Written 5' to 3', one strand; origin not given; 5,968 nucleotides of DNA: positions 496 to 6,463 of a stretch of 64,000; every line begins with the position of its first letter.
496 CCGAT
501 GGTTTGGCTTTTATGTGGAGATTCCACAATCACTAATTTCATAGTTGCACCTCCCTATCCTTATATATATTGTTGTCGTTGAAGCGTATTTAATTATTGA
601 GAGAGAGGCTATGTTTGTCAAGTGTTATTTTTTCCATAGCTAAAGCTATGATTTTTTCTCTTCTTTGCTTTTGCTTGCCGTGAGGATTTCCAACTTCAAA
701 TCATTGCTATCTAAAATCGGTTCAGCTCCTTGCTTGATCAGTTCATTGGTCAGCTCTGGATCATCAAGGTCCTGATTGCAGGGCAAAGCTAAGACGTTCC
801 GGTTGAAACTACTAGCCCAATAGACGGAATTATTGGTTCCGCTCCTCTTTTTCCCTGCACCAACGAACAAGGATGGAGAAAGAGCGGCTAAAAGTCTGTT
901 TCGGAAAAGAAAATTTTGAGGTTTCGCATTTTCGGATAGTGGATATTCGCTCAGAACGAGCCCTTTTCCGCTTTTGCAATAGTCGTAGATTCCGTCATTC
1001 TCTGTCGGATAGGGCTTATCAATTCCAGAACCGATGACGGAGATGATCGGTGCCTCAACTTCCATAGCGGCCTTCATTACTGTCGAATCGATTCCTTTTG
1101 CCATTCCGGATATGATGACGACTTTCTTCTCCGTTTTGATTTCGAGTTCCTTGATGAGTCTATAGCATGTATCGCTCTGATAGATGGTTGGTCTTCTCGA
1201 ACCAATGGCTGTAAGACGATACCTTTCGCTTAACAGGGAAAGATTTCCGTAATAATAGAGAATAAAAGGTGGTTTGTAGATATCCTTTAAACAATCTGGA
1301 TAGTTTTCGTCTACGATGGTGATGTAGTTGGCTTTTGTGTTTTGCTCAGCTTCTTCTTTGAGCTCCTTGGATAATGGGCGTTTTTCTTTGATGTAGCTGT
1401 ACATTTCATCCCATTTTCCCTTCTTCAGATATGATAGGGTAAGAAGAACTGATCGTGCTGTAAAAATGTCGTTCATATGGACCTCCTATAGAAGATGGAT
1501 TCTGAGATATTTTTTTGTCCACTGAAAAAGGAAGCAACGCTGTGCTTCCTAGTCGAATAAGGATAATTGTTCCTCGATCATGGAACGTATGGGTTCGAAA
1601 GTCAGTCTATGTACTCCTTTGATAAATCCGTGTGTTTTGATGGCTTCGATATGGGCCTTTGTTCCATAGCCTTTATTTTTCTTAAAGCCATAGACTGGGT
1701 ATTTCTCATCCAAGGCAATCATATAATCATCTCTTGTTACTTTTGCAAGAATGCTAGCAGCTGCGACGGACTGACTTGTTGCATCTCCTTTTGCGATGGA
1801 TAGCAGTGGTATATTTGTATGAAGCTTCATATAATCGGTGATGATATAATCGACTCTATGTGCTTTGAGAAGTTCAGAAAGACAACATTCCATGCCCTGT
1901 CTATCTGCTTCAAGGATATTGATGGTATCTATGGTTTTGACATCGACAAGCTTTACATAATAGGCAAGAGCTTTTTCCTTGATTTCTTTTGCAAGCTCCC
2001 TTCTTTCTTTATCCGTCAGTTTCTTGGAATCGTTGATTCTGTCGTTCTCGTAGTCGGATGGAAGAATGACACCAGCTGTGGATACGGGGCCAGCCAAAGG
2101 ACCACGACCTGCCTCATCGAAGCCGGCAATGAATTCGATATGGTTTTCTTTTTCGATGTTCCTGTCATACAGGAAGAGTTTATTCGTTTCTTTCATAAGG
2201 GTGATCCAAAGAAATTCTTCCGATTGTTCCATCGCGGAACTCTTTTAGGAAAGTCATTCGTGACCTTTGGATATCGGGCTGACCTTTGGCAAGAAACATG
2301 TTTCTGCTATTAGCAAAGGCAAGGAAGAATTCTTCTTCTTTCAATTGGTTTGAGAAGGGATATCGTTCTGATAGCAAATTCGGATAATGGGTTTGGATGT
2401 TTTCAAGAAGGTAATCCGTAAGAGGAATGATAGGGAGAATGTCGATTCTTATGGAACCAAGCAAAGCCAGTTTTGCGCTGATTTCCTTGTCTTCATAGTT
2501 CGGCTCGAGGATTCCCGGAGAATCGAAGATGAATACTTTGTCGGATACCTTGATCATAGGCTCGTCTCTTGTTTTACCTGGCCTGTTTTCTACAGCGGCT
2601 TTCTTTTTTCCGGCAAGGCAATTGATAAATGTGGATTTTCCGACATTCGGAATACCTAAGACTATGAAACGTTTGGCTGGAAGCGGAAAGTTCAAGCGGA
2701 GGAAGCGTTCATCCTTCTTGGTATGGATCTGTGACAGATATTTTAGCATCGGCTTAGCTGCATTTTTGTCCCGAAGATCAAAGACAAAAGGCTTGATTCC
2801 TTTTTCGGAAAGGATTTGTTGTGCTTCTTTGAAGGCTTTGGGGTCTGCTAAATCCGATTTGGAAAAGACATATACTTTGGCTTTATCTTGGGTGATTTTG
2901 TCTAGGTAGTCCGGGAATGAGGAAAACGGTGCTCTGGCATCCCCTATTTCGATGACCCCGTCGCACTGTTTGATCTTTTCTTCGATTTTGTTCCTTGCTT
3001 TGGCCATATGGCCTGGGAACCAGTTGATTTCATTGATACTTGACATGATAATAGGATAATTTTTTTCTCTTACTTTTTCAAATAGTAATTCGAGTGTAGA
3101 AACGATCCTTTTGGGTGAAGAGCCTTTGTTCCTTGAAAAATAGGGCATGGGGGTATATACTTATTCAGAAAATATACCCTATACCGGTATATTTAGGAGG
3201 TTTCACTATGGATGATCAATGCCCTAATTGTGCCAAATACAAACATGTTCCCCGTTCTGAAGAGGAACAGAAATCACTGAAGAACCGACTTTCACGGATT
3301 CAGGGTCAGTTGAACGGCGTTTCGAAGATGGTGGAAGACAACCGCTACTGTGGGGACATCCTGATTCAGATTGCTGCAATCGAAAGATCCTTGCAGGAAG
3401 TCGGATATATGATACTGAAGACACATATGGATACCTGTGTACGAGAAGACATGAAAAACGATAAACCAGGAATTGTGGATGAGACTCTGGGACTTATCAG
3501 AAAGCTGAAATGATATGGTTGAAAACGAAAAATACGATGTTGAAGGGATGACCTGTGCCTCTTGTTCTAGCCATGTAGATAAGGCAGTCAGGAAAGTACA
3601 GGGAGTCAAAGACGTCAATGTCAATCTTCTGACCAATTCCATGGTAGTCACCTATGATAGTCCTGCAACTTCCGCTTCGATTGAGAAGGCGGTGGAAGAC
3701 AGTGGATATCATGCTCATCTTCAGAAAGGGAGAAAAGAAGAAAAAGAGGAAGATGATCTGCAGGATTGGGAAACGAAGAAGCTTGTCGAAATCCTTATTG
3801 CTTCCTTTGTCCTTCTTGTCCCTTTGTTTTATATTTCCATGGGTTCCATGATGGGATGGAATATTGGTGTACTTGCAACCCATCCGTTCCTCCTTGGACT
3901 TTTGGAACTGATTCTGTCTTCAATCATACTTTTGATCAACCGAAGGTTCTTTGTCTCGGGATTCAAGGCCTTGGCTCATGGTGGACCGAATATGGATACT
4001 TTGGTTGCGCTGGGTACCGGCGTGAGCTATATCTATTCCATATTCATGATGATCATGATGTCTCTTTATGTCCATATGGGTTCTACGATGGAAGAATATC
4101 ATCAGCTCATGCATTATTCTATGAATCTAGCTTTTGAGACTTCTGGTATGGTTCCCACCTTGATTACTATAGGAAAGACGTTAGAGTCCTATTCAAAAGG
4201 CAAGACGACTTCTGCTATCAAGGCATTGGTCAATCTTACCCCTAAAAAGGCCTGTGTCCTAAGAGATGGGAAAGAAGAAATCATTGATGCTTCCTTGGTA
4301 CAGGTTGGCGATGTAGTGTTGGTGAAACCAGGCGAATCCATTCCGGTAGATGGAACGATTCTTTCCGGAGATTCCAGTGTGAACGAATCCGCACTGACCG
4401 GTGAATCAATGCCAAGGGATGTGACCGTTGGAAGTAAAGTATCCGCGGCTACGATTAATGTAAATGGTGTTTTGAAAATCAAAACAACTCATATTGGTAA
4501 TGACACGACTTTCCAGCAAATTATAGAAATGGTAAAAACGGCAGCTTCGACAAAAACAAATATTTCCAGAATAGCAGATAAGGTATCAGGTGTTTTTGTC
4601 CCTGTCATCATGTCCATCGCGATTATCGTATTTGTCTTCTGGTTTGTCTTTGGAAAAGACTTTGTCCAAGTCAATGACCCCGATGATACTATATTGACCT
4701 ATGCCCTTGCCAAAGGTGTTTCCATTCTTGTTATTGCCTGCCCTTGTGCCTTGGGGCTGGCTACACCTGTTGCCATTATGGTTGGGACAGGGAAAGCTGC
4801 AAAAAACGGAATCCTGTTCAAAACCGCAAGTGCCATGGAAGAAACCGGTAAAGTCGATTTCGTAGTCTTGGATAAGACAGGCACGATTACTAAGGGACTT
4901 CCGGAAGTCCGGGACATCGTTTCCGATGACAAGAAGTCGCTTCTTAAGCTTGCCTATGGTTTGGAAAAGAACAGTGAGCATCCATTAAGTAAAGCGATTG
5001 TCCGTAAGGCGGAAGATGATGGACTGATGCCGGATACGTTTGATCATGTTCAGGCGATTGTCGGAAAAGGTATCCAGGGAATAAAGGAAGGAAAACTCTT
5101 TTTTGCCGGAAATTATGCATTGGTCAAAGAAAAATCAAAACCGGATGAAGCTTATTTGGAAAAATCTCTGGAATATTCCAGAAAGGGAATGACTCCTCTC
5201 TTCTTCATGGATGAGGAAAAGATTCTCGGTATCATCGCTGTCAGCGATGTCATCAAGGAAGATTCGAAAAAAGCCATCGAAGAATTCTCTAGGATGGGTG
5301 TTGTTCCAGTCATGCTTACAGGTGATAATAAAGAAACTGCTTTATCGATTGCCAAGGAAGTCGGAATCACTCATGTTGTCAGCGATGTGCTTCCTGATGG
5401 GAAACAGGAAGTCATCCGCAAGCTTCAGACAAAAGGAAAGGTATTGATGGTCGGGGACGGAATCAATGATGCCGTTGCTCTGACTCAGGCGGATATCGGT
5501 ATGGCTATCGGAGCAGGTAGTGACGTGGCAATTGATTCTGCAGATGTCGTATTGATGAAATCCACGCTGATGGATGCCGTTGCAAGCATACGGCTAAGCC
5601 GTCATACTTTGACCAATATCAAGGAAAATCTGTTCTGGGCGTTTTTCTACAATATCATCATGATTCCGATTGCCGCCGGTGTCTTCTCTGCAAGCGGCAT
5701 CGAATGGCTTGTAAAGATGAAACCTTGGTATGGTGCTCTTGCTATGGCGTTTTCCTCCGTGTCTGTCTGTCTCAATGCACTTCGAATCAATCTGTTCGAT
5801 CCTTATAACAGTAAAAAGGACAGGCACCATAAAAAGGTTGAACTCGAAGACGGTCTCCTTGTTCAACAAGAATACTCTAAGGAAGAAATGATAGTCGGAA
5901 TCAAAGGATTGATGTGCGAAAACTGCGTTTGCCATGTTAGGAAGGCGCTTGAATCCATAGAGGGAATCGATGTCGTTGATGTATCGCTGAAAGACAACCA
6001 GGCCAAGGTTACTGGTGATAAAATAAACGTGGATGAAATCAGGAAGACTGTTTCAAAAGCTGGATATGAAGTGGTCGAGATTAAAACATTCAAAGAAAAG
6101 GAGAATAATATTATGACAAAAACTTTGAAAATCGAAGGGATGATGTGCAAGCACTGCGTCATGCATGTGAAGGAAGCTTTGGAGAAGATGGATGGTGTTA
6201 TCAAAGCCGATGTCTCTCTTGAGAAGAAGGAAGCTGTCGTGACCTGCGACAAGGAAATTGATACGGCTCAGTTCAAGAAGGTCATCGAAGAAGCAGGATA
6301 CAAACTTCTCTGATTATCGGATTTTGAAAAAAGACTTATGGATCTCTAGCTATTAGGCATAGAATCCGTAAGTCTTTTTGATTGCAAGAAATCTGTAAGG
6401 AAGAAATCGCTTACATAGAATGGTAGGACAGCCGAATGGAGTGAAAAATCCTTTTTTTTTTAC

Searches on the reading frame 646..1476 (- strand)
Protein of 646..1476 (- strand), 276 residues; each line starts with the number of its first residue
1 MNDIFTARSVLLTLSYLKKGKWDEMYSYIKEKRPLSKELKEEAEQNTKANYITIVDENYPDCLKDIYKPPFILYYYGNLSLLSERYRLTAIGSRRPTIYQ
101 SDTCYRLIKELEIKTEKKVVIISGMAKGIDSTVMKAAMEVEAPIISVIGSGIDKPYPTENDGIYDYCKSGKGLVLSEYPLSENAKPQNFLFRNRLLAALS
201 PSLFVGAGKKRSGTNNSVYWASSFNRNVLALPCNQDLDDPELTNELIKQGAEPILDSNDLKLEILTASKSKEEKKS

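Call 47: search_protein_families(library=pfam, proteins=[window:646-1476:-], max_evalue=0.0001)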
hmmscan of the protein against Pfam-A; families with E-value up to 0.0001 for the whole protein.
window:646-1476:- (276 aa): 1 family
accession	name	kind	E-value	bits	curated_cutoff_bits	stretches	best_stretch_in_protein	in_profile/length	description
PF02481.21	DNA_processg_A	-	2.6e-55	187.3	29.6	1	46-255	4-211/212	DNA recombination-mediator protein A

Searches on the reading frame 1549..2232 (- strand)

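Call 47: search_protein_families(library=pfam, proteins=[window:1549-2232:-], max_evalue=0.0001)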
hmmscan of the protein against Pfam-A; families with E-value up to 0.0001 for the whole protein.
window:1549-2232:- (227 aa): 1 family
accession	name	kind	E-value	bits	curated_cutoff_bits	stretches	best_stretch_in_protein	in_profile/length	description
PF01351.25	RNase_HII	-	7.2e-36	124.4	25.8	1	36-213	1-197/199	Ribonuclease HII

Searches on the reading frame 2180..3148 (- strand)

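Call 47: search_protein_families(library=pfam, proteins=[window:2180-3148:-], max_evalue=0.0001)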
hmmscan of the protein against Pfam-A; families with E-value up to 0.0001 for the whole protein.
window:2180-3148:- (322 aa): 3 families
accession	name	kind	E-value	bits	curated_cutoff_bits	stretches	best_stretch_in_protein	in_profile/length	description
PF01926.29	MMR_HSR1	-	2e-15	57.3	21.9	1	161-237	2-78/113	50S ribosome-binding GTPase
PF03193.22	RsgA_GTPase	-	7.1e-09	36.2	30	1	142-217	90-172/174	RsgA GTPase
PF02421.24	FeoB_N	-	8.6e-08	32.3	27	1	161-226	3-72/156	Ferrous iron transport protein B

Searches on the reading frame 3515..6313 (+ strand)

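Call 47: search_protein_families(library=pfam, proteins=[window:3515-6313:+], max_evalue=0.0001)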
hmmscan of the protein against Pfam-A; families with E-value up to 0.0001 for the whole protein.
window:3515-6313:+ (932 aa): 4 families
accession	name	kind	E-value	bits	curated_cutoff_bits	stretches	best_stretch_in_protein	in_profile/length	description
PF00122.25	E1-E2_ATPase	-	4.3e-59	199.5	28.1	1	240-431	1-181/181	E1-E2 ATPase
PF00403.32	HMA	-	4.3e-41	139.6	24.8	3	7-66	2-62/62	Heavy-metal-associated domain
PF00702.32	Hydrolase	-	1.5e-29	104.2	26.4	1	448-660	2-191/191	haloacid dehalogenase-like hydrolase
PF19803.4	DUF6286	-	1.1e-05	26.2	35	0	10-54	33-78/108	Family of unknown function (DUF6286)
